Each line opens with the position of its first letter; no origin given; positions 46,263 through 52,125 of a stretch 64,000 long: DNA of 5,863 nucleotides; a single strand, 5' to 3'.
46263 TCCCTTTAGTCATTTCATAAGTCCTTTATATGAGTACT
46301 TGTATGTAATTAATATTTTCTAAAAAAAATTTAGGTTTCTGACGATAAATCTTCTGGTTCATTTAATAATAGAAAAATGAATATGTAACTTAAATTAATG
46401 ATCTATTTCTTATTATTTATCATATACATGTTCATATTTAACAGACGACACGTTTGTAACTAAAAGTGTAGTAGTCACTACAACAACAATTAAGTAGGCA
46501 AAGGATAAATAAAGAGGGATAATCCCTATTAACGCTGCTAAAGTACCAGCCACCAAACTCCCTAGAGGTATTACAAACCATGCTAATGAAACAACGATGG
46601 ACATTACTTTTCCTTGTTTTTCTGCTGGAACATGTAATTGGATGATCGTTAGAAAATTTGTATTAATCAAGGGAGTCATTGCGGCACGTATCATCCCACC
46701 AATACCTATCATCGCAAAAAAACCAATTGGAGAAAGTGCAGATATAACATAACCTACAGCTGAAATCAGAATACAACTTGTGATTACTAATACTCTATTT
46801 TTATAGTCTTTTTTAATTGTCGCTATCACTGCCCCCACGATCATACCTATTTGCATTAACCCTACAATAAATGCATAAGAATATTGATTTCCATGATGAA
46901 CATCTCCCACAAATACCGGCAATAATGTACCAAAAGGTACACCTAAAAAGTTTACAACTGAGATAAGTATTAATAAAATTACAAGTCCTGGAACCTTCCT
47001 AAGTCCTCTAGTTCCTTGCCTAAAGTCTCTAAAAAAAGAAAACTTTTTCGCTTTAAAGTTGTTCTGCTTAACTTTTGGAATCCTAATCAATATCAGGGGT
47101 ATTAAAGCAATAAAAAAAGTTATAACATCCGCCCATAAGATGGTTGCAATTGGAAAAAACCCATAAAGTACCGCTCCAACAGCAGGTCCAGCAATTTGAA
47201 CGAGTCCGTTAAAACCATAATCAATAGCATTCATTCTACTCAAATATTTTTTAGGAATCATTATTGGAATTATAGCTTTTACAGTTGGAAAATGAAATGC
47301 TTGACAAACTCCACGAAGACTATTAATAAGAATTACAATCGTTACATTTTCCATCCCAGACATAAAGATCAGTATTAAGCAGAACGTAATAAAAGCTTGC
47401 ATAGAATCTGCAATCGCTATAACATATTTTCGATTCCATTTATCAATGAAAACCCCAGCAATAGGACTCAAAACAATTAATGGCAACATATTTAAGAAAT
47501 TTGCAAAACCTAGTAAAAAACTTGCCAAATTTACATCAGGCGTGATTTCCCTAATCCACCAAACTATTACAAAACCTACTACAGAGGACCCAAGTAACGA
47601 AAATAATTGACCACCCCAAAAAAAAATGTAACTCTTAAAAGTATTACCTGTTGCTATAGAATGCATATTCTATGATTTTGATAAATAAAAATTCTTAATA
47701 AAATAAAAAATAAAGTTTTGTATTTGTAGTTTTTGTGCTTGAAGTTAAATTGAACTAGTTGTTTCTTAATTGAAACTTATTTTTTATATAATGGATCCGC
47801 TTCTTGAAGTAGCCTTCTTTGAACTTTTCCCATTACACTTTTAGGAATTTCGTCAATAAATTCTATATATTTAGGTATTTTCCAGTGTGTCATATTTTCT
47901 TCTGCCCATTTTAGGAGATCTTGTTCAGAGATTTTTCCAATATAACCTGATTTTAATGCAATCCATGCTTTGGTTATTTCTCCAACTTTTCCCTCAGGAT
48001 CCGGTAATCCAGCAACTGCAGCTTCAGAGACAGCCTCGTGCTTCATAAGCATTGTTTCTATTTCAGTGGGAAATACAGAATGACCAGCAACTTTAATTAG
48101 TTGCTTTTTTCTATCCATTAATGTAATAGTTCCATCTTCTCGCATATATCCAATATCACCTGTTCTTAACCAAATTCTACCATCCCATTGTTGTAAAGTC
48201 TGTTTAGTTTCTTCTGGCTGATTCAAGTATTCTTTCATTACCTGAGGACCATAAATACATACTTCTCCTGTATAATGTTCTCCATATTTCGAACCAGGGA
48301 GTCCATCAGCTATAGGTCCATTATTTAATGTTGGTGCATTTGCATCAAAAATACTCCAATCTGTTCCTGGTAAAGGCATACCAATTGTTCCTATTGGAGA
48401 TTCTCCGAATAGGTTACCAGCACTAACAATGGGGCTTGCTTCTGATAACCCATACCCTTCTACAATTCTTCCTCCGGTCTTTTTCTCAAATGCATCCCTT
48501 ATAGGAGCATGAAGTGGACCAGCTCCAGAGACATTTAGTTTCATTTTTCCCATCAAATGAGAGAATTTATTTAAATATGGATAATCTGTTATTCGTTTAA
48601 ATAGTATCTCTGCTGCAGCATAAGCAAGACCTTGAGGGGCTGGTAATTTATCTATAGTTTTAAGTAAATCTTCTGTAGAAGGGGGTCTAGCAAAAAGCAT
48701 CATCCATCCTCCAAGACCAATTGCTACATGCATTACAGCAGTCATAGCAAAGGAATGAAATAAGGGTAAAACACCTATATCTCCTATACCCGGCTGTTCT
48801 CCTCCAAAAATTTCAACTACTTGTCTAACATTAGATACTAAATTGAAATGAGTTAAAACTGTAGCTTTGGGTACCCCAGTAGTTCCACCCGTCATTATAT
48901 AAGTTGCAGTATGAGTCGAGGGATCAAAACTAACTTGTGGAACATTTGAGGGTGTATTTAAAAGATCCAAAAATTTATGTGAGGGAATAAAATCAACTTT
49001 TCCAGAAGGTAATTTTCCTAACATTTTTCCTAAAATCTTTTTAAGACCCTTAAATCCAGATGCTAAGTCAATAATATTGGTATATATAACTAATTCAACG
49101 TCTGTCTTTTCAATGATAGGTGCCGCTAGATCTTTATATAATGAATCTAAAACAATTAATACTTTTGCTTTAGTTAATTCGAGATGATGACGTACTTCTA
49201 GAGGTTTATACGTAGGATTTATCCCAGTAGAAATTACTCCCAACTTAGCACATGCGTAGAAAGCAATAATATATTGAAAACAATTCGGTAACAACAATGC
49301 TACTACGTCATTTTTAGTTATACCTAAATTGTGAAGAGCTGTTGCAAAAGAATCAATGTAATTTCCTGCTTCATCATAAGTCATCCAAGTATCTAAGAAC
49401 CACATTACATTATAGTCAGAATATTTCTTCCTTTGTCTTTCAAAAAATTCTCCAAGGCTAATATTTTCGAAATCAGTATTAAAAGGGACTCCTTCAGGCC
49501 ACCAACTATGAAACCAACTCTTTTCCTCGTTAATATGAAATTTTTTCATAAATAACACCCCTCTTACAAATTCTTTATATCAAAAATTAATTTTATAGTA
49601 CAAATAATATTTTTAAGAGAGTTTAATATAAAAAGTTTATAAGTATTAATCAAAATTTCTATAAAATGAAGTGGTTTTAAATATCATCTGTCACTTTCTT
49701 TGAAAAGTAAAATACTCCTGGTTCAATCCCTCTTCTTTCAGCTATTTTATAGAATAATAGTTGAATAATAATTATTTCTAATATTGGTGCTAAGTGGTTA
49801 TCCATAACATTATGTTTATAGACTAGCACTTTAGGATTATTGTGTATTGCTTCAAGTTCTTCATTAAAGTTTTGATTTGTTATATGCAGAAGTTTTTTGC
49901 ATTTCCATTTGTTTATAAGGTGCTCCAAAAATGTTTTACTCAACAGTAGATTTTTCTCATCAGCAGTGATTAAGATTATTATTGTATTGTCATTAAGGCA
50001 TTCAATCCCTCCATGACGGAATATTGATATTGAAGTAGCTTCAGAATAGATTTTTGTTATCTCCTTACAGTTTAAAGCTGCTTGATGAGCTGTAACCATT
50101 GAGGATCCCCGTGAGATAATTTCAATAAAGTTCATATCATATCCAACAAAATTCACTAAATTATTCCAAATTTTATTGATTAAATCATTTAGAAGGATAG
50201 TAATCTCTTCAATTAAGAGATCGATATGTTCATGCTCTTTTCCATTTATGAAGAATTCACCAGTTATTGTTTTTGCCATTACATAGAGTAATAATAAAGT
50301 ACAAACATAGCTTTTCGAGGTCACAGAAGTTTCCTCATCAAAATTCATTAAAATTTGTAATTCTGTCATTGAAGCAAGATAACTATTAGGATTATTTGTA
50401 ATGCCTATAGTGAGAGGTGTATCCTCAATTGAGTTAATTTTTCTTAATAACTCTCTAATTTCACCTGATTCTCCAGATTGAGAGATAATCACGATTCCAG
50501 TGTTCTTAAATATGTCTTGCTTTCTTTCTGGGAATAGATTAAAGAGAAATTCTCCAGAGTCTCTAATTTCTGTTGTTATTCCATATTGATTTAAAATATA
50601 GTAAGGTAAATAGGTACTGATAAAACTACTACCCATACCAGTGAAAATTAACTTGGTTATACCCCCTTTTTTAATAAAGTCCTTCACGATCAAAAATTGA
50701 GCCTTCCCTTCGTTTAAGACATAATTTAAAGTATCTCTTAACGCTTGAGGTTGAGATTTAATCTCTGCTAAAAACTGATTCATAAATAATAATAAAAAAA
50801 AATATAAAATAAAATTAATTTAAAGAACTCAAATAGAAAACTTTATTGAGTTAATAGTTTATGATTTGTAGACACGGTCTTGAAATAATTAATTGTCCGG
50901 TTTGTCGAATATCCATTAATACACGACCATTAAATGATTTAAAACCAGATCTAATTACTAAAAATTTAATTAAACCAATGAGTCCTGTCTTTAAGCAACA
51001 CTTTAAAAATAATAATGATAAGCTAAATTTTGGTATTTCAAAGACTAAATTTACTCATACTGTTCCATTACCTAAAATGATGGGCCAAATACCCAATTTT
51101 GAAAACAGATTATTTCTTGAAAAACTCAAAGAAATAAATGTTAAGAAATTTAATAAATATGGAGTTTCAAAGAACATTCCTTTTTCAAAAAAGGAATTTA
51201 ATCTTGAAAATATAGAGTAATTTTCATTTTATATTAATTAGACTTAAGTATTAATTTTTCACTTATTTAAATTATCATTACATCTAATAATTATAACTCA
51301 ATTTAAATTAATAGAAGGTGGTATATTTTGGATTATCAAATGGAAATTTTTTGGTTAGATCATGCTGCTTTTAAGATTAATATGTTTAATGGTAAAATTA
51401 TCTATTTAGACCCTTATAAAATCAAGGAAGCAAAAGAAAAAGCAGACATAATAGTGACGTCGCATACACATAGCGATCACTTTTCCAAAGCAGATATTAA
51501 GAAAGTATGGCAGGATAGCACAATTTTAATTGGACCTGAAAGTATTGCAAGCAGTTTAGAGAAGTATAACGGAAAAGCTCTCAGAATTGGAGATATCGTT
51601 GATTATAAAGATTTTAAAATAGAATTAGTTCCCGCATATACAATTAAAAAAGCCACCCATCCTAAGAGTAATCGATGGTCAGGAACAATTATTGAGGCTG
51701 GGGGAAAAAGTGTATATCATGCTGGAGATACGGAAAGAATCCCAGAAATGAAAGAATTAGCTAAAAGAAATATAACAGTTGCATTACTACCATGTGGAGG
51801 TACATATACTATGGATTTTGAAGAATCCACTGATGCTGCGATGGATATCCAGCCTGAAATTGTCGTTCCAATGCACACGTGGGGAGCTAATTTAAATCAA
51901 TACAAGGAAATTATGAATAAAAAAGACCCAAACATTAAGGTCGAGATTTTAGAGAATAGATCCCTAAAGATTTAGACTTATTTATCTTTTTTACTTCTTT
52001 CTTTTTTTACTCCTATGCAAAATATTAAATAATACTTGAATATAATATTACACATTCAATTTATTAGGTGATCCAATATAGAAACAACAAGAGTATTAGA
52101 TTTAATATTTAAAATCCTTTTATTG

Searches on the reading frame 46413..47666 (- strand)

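Call 46: search_protein_families(library=pfam, proteins=[window:46413-47666:-], max_evalue=0.0001)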
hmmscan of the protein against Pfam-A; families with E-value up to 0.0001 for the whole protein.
window:46413-47666:- (417 aa): 2 families
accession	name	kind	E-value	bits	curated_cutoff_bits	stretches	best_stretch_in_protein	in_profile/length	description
PF07690.21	MFS_1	-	1.1e-34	120.4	33.4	1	17-361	2-337/347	Major Facilitator Superfamily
PF05977.19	MFS_3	-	1.2e-21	77.2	27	1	14-401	13-390/524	Transmembrane secretion effector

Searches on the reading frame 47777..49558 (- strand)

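Call 46: search_protein_families(library=pfam, proteins=[window:47777-49558:-], max_evalue=0.0001)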
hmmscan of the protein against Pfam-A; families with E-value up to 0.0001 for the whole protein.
window:47777-49558:- (593 aa): 2 families
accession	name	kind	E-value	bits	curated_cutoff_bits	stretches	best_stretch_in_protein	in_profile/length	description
PF00501.34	AMP-binding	-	1.2e-61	209.1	29.9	1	39-445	1-384/384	AMP-binding enzyme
PF13193.12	AMP-binding_C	-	2.3e-15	57.7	24.5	1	499-578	1-76/76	AMP-binding enzyme C-terminal domain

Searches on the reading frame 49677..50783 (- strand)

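Call 46: search_protein_families(library=pfam, proteins=[window:49677-50783:-], max_evalue=0.0001)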
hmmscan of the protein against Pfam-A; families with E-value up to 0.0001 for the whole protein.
window:49677-50783:- (368 aa): 1 family
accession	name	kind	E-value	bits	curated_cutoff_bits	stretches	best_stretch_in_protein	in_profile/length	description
PF01380.27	SIS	-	1.8e-15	57.4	25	1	44-168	7-127/131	SIS domain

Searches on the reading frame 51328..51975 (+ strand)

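Call 46: search_protein_families(library=pfam, proteins=[window:51328-51975:+], max_evalue=0.0001)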
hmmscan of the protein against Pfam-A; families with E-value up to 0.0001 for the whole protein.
window:51328-51975:+ (215 aa): 2 families
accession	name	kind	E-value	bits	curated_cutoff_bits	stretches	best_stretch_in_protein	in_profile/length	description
PF13483.12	Lactamase_B_3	-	3.1e-27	95.9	24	1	6-183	1-160/160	Beta-lactamase superfamily domain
PF12706.13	Lactamase_B_2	-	4.3e-18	66.1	27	1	29-183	21-199/200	Beta-lactamase superfamily domain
